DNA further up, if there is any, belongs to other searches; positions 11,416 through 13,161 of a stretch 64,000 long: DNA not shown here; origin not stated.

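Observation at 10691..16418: Secretin-less type IV pilus module with a pilin fused to an LVIVD beta-propeller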

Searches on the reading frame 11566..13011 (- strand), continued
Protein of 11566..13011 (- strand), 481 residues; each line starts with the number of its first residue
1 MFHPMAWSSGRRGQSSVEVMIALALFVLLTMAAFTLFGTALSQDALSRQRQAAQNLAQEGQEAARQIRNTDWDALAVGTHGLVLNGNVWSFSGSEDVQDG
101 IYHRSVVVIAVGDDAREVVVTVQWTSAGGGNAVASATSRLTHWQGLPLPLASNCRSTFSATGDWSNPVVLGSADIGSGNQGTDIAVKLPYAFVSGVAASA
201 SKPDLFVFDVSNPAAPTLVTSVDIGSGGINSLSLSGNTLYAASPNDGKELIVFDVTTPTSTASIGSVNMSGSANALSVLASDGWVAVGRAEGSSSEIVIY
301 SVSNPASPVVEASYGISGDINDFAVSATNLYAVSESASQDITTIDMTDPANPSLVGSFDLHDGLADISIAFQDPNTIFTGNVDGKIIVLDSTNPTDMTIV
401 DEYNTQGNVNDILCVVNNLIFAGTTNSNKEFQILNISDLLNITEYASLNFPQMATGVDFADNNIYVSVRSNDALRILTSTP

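Call 21: predict_structure(alignment_id=A1)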
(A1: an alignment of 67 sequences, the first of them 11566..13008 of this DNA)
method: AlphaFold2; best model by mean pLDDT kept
length: 480 residues; sequences in the alignment: 67
mean_pLDDT: 93.3   pTM: 0.76
mean pLDDT of the five models: 93.3, 93.0, 92.8, 92.7, 92.3
residues with pLDDT >= 90: 422; 70-90: 35; 50-70: 18; < 50: 5
segments of 3 or more residues with pLDDT < 50: 1-3
pLDDT, mean of each block of 10 residues (from residue 1): 49 75 94 92 95 98 94 97 96 97 98 93 94 96 61 80 95 96 97 94 98 98 96 97 96 98 96 97 96 96 97 97 95 96 95 97 96 94 97 96 97 89 97 96 96 95 96 91
secondary structure, 60 per line:
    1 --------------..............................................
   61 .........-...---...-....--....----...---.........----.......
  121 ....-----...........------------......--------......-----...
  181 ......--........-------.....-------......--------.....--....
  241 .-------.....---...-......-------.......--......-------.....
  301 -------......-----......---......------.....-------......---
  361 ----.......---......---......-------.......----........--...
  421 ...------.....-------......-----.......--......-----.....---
elements in order: H15-69 E77-79 E81-84 E87-90 E95-97 E101-109 E114-124 E130-140 E153-158 E167-172 E178-186 E189-196 E204-208 E216-221 E230-234 E237-241 E249-253 E261-266 E274-280 E283-288 E296-300 E308-313 E319-324 E328-333 E340-344 E352-357 E365-371 E375-380 E384-389 E397-403 E408-415 E418-423 E430-434 E442-447 E453-459 E462-467 E473-477

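Call 30: find_related_loci(query=A2, collection=genome_contigs, flank=10000)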
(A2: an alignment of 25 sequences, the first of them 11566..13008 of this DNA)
Query A2 (480 aa) in genome_contigs; peptide patterns used: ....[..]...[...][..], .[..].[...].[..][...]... (x = any residue, [..] = any of these).
122 stretches matched a pattern; 103 encode a relative of the query (tblastn E <= 1e-3); the best 80 are kept; 80 distinct loci.
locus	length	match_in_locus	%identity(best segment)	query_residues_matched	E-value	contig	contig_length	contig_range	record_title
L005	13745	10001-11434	65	1-480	0e+0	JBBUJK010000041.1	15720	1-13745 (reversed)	MAG: Patescibacteria group bacterium isolate H41-bin083_1 H41_bin083_1_000000000041, whole genome shotgun sequence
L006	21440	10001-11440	50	1-480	3e-156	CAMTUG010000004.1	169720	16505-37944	MAG: uncultured Parcubacteria group bacterium isolate G01_MAG_00004 genome assembly, contig: G01_MAG_00004_000000000004,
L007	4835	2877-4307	49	3-477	1e-153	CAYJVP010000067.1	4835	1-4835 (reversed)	MAG TPA_asm: uncultured Gammaproteobacteria bacterium isolate ERP125453_co1_234 genome assembly, contig: NODE_23921_leng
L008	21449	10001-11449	48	3-480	2e-144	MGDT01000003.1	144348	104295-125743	MAG: Candidatus Uhrbacteria bacterium RIFCSPHIGHO2_01_FULL_63_20 rifcsphigho2_01_scaffold_2148, whole genome shotgun seq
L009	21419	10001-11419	47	3-480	7e-140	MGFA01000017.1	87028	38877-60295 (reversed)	MAG: Candidatus Uhrbacteria bacterium RIFOXYB12_FULL_58_10 rifoxyb3_full_scaffold_31, whole genome shotgun sequence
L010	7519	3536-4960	48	4-480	7e-136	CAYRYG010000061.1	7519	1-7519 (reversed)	MAG TPA_asm: uncultured Gammaproteobacteria bacterium isolate SRP062349_co5_1 genome assembly, contig: NODE_5550_length_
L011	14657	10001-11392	48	12-478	2e-134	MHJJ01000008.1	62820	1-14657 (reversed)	MAG: Candidatus Harrisonbacteria bacterium RIFCSPLOWO2_01_FULL_44_18 rifcsplowo2_01_scaffold_3699, whole genome shotgun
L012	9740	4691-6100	46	10-480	1e-130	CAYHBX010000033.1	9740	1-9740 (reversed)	MAG TPA_asm: uncultured Candidatus Saccharibacteria bacterium isolate ERP119705_co11_391 genome assembly, contig: NODE_5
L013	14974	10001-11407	45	11-480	4e-125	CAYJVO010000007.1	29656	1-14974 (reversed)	MAG TPA_asm: uncultured Candidatus Saccharibacteria bacterium isolate ERP125453_co1_472 genome assembly, contig: NODE_13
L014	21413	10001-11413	44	1-476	2e-123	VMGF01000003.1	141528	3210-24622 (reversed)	MAG: Parcubacteria group bacterium Gr01-1014_3 G01um10143_scaffold_27, whole genome shotgun sequence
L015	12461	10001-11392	45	10-476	1e-122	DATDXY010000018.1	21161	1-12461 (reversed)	MAG TPA_asm: Candidatus Paceibacterota bacterium isolate SMAG_U8151 k141_1196969, whole genome shotgun sequence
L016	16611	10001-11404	45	12-478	8e-122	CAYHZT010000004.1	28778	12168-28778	MAG TPA_asm: uncultured Candidatus Saccharibacteria bacterium isolate ERP119705_co1_1093 genome assembly, contig: NODE_1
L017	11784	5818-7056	46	61-476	2e-118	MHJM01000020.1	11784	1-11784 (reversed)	MAG: Candidatus Harrisonbacteria bacterium RIFCSPLOWO2_02_FULL_45_10c rifcsplowo2_02_scaffold_25826, whole genome shotgu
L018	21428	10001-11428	42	8-480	6e-115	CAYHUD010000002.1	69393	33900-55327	MAG TPA_asm: uncultured Candidatus Saccharibacteria bacterium isolate ERP119705_co16_431 genome assembly, contig: NODE_1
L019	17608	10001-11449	43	3-480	6e-114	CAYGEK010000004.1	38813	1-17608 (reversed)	MAG TPA_asm: uncultured Candidatus Saccharibacteria bacterium isolate ERP113451_co3_265 genome assembly, contig: NODE_68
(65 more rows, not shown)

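Call 33: search_protein_families(library=ncbifam, proteins=[window:11566-13011:-], max_evalue=0.01)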
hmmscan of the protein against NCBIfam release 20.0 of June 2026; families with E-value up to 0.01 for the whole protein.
window:11566-13011:- (481 aa): 2 families
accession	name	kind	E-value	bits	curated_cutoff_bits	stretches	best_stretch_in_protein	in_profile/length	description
NF041013.1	T4P_ComGE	equivalog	0.0013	18.8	49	1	13-61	5-53/83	competence type IV pilus minor pilin ComGE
TIGR01711.1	gspJ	equivalog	0.0037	17.1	64.85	1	13-52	2-41/192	type II secretion system minor pseudopilin GspJ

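Call 35: search_solved_structures(query=A1, max_evalue=1)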
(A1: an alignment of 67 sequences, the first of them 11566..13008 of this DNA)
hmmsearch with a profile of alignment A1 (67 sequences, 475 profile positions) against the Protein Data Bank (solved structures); distinct sequences matched with E-value up to 1: 30.
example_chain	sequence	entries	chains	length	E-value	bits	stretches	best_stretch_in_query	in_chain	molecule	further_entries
9scd_D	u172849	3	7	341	0.0019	20.1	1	271-350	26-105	Uncharacterized WD repeat-containing protein C824.04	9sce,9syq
5fvm_C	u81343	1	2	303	0.003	19.4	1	294-435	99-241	TARGET OF RAPAMYCIN COMPLEX SUBUNIT LST8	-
5hrm_A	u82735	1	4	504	0.026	16.3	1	245-355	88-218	Haloalkylphosphorus hydrolase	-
6emk_B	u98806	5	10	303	0.038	15.8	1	288-350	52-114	Target of rapamycin complex subunit LST8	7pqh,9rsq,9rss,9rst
5ioj_A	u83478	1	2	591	0.044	15.6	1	245-355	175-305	Haloalkylphosphorus hydrolase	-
8h0n_A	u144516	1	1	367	0.046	15.5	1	174-343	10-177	tRNA (guanine-N(7)-)-methyltransferase non-catalytic subunit WDR4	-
8d58_B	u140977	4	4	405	0.049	15.4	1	173-342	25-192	tRNA (guanine-N(7)-)-methyltransferase non-catalytic subunit WDR4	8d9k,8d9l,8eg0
7u20_B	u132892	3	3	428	0.053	15.3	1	172-341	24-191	tRNA (guanine-N(7)-)-methyltransferase non-catalytic subunit WDR4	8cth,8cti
9egp_A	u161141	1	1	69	0.15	13.8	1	2-45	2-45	Geopilin domain 1 protein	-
3q54_A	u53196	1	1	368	0.19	13.5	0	312-394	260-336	Outer membrane assembly lipoprotein YfgL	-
5ljo_B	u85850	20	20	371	0.19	13.5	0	312-394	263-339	Outer membrane protein assembly factor BamB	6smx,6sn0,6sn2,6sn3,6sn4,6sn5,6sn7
8spr_B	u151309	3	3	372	0.19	13.5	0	312-394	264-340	Outer membrane protein assembly factor BamB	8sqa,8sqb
28jl_B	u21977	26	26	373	0.19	13.5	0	312-394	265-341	Outer membrane protein assembly factor BamB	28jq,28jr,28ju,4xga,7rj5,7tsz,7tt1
2yh3_A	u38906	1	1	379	0.2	13.4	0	312-394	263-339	LIPOPROTEIN YFGL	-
3q7m_A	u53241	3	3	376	0.2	13.4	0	312-394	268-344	Lipoprotein yfgL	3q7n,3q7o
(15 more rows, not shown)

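Call 40: fold_search(model_id=the predicted structure, library=pdb)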
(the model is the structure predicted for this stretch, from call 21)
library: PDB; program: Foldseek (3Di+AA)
matches with E <= 10: 1502; with E <= 0.001: 763
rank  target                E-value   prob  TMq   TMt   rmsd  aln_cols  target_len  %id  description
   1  6wnx_G                2.0e-11  1.00  0.52  0.61   3.3       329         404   12  FBXW11-SKP1 in complex with a pSer33/pSer37 Beta-Catenin peptide (released 2020-05-06)
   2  6m93_A                2.2e-11  1.00  0.51  0.60   3.7       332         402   12  Monophosphorylated pSer33 b-Catenin peptide, b-TrCP/Skp1, NRX-1933 ternary complex (released 2019-04-03)
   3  6m92_A                2.5e-11  1.00  0.53  0.62   3.3       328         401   12  Monophosphorylated pSer33 b-Catenin peptide, b-TrCP/Skp1, NRX-2663 ternary complex (released 2019-04-03)
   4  6wnx_D                5.0e-11  1.00  0.52  0.62   3.3       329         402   12  FBXW11-SKP1 in complex with a pSer33/pSer37 Beta-Catenin peptide (released 2020-05-06)
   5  6m90_A                7.6e-11  1.00  0.53  0.62   3.3       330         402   12  Monophosphorylated pSer33 b-Catenin peptide, b-TrCP/Skp1, NRX-2776 ternary complex (released 2019-04-03)
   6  9t8y_A                7.6e-11  1.00  0.52  0.70   3.5       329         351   12  Crystal structure of beta-TrCP bound by monophosphorylated NRF2 degron peptide. (released 2026-04-08)
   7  9tes_A                8.4e-11  1.00  0.53  0.72   2.7       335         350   12  Crystal structure of beta-TrCP bound by diphosphorylated PDCD4 degron peptide (released 2026-04-08)
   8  6wnx_A                8.4e-11  1.00  0.52  0.60   3.4       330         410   12  FBXW11-SKP1 in complex with a pSer33/pSer37 Beta-Catenin peptide (released 2020-05-06)
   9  9t9w_A                1.4e-10  1.00  0.52  0.69   3.3       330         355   12  Crystal structure of beta-TrCP bound by diphosphorylated I-kappa-B-alpha degron peptide (released 2026-04-08)
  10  9tdz_A                1.6e-10  1.00  0.51  0.67   3.7       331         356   13  Crystal structure of beta-TrCP bound by diphosphorylated claspin degron peptide (released 2026-04-08)
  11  1p22_A                2.8e-10  1.00  0.50  0.59   4.0       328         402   12  Structure of a beta-TrCP1-Skp1-beta-catenin complex: destruction motif binding and lysine specificity on the SCFbeta-T (released 2003-07-08)
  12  9tg7_A                3.1e-10  1.00  0.53  0.71   3.0       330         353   12  Crystal structure of beta-TrCP bound by monophosphorylated WEE1 degron peptide (released 2026-04-08)
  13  6ttu_T                6.3e-10  1.00  0.51  0.62   3.2       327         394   13  Ubiquitin Ligation to substrate by a cullin-RING E3 ligase at 3.7A resolution: NEDD8-CUL1-RBX1 N98R-SKP1-monomeric b-T (released 2020-02-12)
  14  9w2m_G                7.2e-10  1.00  0.50  0.64   6.1       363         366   14  Cryo-EM structure of the Cytoplasmic lattice(CPL) from mouse oocyte (released 2026-02-25)
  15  9co0_B                1.2e-09  1.00  0.46  0.61   9.0       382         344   11  CryoEM structure of BAM in complex with the PTB2 open-state inhibitor (in SMA nanodisc) (released 2024-12-25)
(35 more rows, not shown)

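Call 49: find_encoding_contigs(protein=P0001, flank=10000, max_places=2)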
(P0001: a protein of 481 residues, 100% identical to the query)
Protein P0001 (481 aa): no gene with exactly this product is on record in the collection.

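Call 70: search_protein_families(library=pfam, alignment_id=A5, max_evalue=0.00001)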
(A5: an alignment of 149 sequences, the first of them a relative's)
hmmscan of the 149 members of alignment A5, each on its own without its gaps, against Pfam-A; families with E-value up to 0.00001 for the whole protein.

A. member 1, L001:3862-5544:- (560 aa): 3 families
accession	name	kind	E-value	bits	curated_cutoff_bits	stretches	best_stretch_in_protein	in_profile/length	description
PF09180.16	ProRS-C_1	-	8.3e-23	80.8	31.5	1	494-560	1-71/71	Prolyl-tRNA synthetase, C-terminal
PF00587.30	tRNA-synt_2b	-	3.7e-19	69.9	29.3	1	184-350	6-173/179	tRNA synthetase class II core domain (G, H, P, S and T)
PF03129.25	HGTP_anticodon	-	2.3e-17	63.4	21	1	372-465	1-91/94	Anticodon binding domain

B. families by the number of members that match (of 149 scanned): 141 families (the first 25 are shown)
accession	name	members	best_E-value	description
PF13177.12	DNA_pol3_delta2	6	2.5e-44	DNA polymerase III, delta subunit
PF00535.33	Glycos_transf_2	6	6.7e-39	Glycosyl transferase family 2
PF22608.2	DNAX_ATPase_lid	6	6.9e-14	DNA polymerase III clamp loader subunit, ATPase lid domain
PF00004.35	AAA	6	2.6e-13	ATPase family associated with various cellular activities (AAA)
PF13401.12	AAA_22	6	2.9e-08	AAA domain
PF05496.18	RuvB_N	6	1.6e-07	Holliday junction DNA helicase RuvB P-loop domain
PF13200.12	DUF4015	5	2.6e-98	Putative glycosyl hydrolase domain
PF00551.24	Formyl_trans_N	5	8.5e-39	Formyl transferase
PF12169.13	DNA_pol3_gamma3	5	3.9e-11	DNA polymerase III subunits gamma and tau domain III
PF10111.15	Glyco_tranf_2_2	5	6.7e-09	Glycosyltransferase like family 2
PF13641.12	Glyco_tranf_2_3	5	2.3e-08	Glycosyltransferase like family 2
PF00587.30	tRNA-synt_2b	4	2.4e-31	tRNA synthetase class II core domain (G, H, P, S and T)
PF03129.25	HGTP_anticodon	4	2.3e-17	Anticodon binding domain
PF02911.23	Formyl_trans_C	4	8.2e-11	Formyl transferase, C-terminal domain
PF14622.11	Ribonucleas_3_3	3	1.4e-37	Ribonuclease-III-like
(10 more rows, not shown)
